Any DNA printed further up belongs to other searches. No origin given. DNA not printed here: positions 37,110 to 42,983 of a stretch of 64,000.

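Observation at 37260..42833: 1857-aa secreted giant protein: triplicated about 280-aa helical module plus Cys-rich mini-domains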

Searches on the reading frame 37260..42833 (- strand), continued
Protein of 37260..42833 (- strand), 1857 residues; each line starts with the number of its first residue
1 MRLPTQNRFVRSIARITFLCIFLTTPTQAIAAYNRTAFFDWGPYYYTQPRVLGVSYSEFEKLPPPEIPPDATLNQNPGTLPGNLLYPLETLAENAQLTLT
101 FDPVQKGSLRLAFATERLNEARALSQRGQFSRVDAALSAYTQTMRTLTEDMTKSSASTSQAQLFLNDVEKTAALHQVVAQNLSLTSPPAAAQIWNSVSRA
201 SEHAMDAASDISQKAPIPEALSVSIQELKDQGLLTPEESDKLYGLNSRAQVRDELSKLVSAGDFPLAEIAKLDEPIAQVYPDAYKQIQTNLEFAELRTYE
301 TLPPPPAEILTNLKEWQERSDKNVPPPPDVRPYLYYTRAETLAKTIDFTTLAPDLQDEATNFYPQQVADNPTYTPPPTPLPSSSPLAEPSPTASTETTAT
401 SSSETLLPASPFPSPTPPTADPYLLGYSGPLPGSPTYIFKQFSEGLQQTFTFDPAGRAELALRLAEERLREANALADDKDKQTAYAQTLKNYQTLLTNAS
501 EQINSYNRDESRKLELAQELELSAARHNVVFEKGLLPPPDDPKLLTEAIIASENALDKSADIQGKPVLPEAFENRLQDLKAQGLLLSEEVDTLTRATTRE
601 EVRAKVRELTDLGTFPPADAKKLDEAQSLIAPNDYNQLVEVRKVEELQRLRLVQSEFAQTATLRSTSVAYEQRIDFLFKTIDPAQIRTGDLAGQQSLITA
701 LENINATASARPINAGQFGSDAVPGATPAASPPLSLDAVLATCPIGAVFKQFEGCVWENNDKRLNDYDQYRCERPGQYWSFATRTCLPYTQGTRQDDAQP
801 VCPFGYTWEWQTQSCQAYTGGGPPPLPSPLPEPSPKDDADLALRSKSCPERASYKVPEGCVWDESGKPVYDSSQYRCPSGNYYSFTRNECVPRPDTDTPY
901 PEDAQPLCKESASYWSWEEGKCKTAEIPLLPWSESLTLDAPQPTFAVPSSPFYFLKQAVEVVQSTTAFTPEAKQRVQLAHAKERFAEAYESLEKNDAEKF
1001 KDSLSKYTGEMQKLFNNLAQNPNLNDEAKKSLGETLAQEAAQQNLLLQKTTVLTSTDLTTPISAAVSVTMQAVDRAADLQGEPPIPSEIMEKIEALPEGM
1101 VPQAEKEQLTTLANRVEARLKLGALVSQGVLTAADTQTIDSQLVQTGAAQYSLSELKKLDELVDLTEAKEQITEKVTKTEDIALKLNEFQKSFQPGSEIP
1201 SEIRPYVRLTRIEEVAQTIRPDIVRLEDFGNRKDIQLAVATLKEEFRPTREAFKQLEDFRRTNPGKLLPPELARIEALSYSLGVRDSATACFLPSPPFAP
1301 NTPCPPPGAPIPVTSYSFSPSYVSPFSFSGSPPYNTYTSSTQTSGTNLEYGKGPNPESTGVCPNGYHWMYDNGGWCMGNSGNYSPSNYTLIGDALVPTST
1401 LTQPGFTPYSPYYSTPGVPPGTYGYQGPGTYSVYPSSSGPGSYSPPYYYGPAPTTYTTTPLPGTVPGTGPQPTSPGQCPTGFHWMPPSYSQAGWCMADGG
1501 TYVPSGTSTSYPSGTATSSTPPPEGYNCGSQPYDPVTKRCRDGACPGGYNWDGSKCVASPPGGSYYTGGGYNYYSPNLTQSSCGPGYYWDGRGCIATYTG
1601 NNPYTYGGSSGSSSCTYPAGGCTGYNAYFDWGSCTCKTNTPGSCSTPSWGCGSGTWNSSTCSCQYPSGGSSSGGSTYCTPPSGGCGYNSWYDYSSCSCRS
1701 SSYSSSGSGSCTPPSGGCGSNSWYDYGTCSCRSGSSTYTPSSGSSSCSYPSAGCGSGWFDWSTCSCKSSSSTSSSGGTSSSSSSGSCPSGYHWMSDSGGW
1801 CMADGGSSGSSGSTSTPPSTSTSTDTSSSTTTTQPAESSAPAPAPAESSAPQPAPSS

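Call 61: find_related_loci(query=A1, collection=genome_contigs, flank=4000)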
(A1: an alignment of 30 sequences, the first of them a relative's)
Query A1 (1857 aa) in genome_contigs; peptide patterns used: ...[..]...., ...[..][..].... (x = any residue, [..] = any of these).
55 stretches matched a pattern; 38 encode a relative of the query (tblastn E <= 1e-3); 38 distinct loci.
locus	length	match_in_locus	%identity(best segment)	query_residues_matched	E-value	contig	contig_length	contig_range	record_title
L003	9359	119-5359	50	1-1804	0e+0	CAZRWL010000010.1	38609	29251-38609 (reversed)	MAG TPA_asm: uncultured Gammaproteobacteria bacterium isolate SRP269290_co1_1073 genome assembly, contig: NODE_1087_leng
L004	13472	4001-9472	49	29-1856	0e+0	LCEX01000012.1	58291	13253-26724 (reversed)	MAG: Candidatus Gottesmanbacteria bacterium GW2011_GWC1_43_10 UV55_C0012, whole genome shotgun sequence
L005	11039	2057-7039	48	36-1836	0e+0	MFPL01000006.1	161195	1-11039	MAG: Candidatus Levybacteria bacterium RIFCSPLOWO2_12_FULL_41_12 rifcsplowo2_12_scaffold_275, whole genome shotgun seque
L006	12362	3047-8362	48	1-1855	0e+0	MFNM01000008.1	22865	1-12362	MAG: Candidatus Levybacteria bacterium RIFCSPHIGHO2_01_FULL_37_33 rifcsphigho2_01_scaffold_13721, whole genome shotgun s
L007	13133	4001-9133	48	1-1809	0e+0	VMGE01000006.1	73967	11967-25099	MAG: Microgenomates group bacterium Gr01-1014_5 G01um10145_scaffold_147, whole genome shotgun sequence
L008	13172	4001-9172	47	18-1857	0e+0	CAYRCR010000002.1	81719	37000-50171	MAG TPA_asm: uncultured Gammaproteobacteria bacterium isolate SRP050083_co1_366 genome assembly, contig: NODE_54_length_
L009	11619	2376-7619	47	7-1804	0e+0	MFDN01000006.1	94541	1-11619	MAG: Candidatus Daviesbacteria bacterium RIFCSPLOWO2_01_FULL_39_23 rifcsplowo2_01_scaffold_2007, whole genome shotgun se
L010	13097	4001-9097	47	5-1805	0e+0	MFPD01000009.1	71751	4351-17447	MAG: Candidatus Levybacteria bacterium RIFCSPLOWO2_02_FULL_37_18 rifcsplowo2_02_scaffold_2076, whole genome shotgun sequ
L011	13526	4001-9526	47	6-1804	0e+0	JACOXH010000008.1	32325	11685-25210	MAG: Candidatus Daviesbacteria bacterium isolate NC_groundwater_148_Ag_S-0.1um_39_10 S4_GD2017_2_S1_scaffold_816, whole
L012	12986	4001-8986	45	1-1856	0e+0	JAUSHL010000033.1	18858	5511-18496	MAG: Candidatus Daviesbacteria bacterium isolate E14_metabat.bin.192 E14_k141_1538787, whole genome shotgun sequence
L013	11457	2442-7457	44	26-1827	0e+0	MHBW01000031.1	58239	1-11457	MAG: Candidatus Blackburnbacteria bacterium RIFCSPHIGHO2_01_FULL_43_15b rifcsphigho2_01_scaffold_703, whole genome shotg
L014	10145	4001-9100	48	1-1806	0e+0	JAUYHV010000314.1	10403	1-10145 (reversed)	MAG: Dehalococcoidia bacterium isolate C24_maxbin.178 C24_k141_558343, whole genome shotgun sequence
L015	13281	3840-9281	49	1-1850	0e+0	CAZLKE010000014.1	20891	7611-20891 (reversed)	MAG TPA_asm: uncultured Gammaproteobacteria bacterium isolate SRP050083_co1_414 genome assembly, contig: NODE_992_length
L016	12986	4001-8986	47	26-1805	0e+0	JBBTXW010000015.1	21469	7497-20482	MAG: Patescibacteria group bacterium isolate H51-bin053_1 H51_bin053_1_000000000015, whole genome shotgun sequence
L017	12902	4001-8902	46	1-1806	0e+0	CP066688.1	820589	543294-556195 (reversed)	MAG: Candidatus Daviesbacteria bacterium isolate NC_groundwater_497_Ag_S-0.1um_39_22 chromosome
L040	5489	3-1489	43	1192-1732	1e-55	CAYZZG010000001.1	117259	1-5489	MAG TPA_asm: uncultured Gammaproteobacteria bacterium isolate binchicken_co251_287 genome assembly, contig: NODE_249_len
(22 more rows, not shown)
